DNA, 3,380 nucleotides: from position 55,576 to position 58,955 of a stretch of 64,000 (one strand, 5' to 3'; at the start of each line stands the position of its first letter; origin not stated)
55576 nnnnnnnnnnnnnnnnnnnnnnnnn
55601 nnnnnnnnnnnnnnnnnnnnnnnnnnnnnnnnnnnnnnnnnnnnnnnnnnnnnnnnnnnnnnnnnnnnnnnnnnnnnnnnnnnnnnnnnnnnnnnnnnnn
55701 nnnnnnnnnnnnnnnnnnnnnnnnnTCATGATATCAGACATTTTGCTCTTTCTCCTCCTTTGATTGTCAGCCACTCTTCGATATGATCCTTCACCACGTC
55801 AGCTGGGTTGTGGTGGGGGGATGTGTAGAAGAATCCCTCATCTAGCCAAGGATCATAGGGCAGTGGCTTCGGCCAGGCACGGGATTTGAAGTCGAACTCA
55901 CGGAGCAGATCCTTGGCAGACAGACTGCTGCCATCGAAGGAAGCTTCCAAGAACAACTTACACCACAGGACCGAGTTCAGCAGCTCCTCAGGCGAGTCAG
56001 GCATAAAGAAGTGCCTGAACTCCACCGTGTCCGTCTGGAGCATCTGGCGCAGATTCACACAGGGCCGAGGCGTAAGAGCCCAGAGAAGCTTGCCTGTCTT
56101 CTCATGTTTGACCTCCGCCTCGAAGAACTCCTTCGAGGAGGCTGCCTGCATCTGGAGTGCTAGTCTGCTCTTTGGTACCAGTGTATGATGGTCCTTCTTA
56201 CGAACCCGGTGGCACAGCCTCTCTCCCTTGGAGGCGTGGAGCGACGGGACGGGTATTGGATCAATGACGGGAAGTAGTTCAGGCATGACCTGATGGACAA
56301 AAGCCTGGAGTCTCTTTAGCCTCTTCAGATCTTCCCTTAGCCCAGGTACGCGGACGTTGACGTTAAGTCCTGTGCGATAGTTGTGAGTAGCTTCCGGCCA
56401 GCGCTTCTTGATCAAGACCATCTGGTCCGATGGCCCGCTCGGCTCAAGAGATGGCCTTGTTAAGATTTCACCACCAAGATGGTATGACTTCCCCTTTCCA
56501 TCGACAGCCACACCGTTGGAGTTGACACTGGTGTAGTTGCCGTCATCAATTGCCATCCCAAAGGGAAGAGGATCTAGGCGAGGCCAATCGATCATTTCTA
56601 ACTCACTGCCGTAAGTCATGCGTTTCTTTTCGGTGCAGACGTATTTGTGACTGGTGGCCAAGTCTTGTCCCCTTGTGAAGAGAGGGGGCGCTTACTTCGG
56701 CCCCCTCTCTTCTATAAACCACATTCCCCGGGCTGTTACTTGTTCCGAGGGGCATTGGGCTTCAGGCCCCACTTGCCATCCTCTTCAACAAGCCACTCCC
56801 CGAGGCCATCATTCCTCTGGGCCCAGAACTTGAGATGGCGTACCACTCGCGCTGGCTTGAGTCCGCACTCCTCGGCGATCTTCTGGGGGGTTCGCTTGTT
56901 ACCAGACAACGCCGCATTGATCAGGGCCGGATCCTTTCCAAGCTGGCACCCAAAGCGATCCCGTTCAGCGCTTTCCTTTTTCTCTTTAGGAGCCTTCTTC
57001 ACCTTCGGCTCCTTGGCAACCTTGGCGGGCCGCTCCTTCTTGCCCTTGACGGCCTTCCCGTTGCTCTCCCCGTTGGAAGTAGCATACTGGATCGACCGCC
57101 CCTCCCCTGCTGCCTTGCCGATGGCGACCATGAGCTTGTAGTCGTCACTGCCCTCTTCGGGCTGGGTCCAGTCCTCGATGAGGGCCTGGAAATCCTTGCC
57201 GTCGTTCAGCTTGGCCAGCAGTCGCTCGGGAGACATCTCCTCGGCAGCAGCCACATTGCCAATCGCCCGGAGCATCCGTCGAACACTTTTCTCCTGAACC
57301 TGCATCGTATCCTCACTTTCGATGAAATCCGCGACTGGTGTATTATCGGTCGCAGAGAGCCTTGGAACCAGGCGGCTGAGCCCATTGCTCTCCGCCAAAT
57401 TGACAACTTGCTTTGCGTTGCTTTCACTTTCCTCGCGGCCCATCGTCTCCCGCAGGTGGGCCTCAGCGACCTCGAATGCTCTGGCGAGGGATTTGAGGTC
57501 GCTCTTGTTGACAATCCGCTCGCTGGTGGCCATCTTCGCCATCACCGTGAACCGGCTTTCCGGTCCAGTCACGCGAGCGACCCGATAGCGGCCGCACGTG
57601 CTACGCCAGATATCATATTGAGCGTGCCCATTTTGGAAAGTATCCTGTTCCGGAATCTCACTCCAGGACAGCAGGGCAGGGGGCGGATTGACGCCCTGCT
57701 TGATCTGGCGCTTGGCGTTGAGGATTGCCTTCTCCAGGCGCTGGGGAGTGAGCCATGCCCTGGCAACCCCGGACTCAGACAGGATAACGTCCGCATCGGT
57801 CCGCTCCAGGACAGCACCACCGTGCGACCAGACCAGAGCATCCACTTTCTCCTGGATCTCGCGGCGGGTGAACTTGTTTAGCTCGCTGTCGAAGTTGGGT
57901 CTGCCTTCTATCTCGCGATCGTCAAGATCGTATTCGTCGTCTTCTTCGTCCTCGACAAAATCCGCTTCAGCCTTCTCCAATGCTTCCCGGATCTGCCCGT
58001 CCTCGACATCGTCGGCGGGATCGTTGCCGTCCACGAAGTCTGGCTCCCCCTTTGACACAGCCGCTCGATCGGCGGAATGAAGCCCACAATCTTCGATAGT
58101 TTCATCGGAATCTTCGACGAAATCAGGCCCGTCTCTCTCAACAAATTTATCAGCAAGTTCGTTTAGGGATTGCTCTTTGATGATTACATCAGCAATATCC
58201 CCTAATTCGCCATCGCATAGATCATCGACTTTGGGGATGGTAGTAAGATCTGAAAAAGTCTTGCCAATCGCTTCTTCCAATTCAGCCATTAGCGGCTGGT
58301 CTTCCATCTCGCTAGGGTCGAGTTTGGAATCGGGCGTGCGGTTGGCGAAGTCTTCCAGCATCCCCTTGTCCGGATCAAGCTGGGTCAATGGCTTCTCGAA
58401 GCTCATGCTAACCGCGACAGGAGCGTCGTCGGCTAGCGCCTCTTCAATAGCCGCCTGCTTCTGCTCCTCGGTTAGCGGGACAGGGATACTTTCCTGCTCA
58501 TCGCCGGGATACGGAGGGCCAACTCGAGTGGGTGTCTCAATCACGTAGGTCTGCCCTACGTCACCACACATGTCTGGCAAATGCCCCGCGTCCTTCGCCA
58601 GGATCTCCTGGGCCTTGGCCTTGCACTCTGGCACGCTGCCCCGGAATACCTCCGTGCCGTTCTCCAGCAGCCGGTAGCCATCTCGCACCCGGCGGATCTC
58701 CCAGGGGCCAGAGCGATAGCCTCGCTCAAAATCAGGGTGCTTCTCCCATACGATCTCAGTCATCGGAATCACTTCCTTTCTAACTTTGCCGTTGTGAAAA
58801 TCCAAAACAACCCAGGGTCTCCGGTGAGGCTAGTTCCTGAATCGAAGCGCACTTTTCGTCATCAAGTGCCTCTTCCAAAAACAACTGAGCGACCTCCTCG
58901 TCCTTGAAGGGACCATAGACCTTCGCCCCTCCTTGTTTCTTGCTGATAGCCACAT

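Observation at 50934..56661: Seven-gene enzyme cassette (kinase / HxD..H oxygenase-like / ParB-like / unknown / FAD oxidase / radical SAM / amidoligase-like): candidate DNA or nucleotide hypermodification pathway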

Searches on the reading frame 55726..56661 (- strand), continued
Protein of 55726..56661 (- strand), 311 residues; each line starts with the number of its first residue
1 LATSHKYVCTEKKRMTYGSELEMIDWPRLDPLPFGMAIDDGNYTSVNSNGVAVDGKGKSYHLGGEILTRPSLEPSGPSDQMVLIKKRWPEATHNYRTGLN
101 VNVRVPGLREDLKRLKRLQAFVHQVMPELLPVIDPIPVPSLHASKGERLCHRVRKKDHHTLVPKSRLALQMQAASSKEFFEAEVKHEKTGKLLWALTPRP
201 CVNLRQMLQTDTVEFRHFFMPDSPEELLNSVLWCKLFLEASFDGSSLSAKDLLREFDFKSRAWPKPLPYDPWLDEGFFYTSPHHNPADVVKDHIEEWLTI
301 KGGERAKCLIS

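Call 61: search_protein_families(library=pfam, proteins=[L003:9857-10378:+, L006:13704-14072:+, L011:9362-9994:+], max_evalue=0.01)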
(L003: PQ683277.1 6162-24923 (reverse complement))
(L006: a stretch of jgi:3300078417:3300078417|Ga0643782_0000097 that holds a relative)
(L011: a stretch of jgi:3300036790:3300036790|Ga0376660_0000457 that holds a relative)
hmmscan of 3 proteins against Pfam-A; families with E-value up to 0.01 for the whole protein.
L003:9857-10378:+ (173 aa): 1 family
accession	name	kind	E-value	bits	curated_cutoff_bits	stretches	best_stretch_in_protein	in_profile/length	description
PF01451.26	LMWPc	-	5.2e-15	56.4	23.2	1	23-164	1-143/144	Low molecular weight phosphotyrosine protein phosphatase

L006:13704-14072:+ (122 aa): 0 families

L011:9362-9994:+ (210 aa): 0 families

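Call 103: find_related_loci(query=A1, collection=metagenome_contigs, flank=9000)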
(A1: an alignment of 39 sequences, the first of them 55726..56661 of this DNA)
Query A1 (311 aa) in metagenome_contigs; peptide patterns used: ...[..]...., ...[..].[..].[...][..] (x = any residue, [..] = any of these).
283 stretches matched a pattern; 109 encode a relative of the query (tblastn E <= 1e-3); the best 80 are kept; 80 distinct loci.
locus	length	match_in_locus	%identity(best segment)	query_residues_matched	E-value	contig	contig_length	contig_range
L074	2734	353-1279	68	1-304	2e-153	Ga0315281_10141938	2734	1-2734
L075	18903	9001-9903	59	1-298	3e-114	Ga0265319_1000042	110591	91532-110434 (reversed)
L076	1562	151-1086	57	1-308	2e-122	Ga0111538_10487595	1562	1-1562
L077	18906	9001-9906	49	1-301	1e-86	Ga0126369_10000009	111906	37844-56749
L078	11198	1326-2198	44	13-298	5e-68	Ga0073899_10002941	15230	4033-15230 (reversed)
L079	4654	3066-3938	44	13-298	1e-67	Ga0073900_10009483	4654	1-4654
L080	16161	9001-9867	42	15-298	5e-65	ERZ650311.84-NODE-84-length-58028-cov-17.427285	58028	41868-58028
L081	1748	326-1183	42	13-302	5e-65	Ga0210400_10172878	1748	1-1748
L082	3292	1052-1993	40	1-306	4e-59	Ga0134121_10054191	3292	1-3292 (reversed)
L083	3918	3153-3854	45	16-243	8e-59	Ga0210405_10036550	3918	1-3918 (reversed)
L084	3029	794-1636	39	16-298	8e-59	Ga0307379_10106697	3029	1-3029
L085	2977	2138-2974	39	16-296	2e-58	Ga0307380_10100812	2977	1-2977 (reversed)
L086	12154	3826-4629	44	16-280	4e-58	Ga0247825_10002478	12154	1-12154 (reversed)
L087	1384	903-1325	65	1-141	1e-59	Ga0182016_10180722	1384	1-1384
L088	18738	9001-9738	43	16-257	2e-55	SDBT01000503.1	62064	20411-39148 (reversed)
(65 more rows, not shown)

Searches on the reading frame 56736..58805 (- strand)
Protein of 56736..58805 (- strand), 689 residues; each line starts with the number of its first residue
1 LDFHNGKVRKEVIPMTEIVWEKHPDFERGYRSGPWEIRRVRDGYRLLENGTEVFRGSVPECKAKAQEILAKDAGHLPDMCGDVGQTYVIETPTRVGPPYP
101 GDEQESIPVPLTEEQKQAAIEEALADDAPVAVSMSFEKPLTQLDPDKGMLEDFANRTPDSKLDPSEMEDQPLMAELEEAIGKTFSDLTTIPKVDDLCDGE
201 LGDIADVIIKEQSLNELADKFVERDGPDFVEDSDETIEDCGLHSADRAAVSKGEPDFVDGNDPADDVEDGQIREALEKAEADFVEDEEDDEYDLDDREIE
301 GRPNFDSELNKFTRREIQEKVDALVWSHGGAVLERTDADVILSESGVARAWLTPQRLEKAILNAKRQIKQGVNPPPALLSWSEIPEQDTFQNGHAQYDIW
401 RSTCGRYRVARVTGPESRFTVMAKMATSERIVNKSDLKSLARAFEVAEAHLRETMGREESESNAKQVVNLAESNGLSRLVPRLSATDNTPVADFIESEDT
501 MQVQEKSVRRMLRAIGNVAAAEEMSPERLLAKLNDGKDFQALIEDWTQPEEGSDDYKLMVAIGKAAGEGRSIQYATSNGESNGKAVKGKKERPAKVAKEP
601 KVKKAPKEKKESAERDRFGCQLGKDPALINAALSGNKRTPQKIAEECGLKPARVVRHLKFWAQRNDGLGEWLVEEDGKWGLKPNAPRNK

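Call 7: search_protein_families(library=pfam, proteins=[window:56736-58805:-], max_evalue=0.01)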
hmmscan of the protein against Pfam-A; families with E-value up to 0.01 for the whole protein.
window:56736-58805:- (689 aa): 0 families

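Call 111: search_protein_families(library=pfam, proteins=[window:56736-58805:-], max_evalue=1)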
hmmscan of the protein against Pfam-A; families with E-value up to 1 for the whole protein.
window:56736-58805:- (689 aa): 1 family
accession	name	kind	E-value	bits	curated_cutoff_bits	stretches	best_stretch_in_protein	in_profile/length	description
PF12840.13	HTH_20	-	0.041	14.3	27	0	632-659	12-40/51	Helix-turn-helix domain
